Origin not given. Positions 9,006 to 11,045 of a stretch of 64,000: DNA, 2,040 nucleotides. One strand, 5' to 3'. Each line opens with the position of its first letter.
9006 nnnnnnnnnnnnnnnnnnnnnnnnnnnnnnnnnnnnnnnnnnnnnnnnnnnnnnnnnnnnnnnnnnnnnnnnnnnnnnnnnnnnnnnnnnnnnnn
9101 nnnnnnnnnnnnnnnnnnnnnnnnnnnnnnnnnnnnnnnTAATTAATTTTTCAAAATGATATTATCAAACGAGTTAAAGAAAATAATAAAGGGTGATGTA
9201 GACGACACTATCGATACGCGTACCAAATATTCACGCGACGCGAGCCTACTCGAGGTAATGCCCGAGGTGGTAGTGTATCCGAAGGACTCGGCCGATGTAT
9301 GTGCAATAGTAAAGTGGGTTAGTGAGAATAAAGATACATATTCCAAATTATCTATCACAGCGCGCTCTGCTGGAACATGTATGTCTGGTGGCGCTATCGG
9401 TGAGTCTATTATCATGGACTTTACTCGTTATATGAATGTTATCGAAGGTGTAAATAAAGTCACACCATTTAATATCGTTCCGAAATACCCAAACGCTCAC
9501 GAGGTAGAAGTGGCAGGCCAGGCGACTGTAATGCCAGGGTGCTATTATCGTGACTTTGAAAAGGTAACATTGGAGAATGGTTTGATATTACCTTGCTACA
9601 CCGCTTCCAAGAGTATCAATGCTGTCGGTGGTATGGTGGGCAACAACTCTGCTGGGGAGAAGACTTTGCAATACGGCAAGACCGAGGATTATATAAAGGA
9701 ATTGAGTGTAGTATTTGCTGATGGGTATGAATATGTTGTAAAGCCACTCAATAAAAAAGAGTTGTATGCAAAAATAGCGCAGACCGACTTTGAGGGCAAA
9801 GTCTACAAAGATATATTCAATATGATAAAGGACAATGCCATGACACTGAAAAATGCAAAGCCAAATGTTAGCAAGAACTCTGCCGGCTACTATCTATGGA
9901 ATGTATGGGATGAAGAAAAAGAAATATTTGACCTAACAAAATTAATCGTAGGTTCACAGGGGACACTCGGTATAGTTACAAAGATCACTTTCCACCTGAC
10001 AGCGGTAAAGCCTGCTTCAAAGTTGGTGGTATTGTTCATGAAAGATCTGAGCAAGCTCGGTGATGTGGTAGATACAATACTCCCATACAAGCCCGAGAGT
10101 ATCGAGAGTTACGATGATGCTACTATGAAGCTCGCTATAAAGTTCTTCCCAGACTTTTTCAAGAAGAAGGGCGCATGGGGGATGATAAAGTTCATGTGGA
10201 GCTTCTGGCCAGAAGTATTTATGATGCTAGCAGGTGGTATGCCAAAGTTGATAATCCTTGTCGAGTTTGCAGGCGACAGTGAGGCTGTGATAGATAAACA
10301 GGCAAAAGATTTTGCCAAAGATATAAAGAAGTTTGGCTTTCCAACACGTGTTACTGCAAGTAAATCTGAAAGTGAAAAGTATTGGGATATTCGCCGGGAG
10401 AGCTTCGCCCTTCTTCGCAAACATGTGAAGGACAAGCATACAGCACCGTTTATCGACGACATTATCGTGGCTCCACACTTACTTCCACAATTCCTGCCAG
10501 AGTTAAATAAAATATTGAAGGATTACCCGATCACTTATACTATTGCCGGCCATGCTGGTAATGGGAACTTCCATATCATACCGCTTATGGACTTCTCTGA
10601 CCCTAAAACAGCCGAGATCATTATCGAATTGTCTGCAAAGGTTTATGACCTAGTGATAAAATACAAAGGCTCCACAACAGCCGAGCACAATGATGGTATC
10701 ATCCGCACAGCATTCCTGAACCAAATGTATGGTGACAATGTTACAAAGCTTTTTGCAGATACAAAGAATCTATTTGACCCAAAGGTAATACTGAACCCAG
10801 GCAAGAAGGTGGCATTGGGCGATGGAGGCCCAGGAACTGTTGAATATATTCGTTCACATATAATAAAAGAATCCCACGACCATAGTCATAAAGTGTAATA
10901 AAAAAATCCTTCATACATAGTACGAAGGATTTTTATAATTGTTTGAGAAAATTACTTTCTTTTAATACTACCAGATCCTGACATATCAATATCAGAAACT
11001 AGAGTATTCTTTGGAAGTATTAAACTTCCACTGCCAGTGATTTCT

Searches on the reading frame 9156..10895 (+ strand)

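Call 73: search_protein_families(library=pfam, proteins=[window:9156-10895:+], max_evalue=0.001)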
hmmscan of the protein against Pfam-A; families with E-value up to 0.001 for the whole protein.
window:9156-10895:+ (580 aa): 2 families
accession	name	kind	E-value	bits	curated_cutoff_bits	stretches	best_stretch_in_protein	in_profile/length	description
PF02913.24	FAD-oxidase_C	-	1.1e-41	143.7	21.2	1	287-550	4-247/248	FAD linked oxidases, C-terminal domain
PF01565.28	FAD_binding_4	-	1.8e-21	76.8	26.4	1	36-190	1-133/139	FAD binding domain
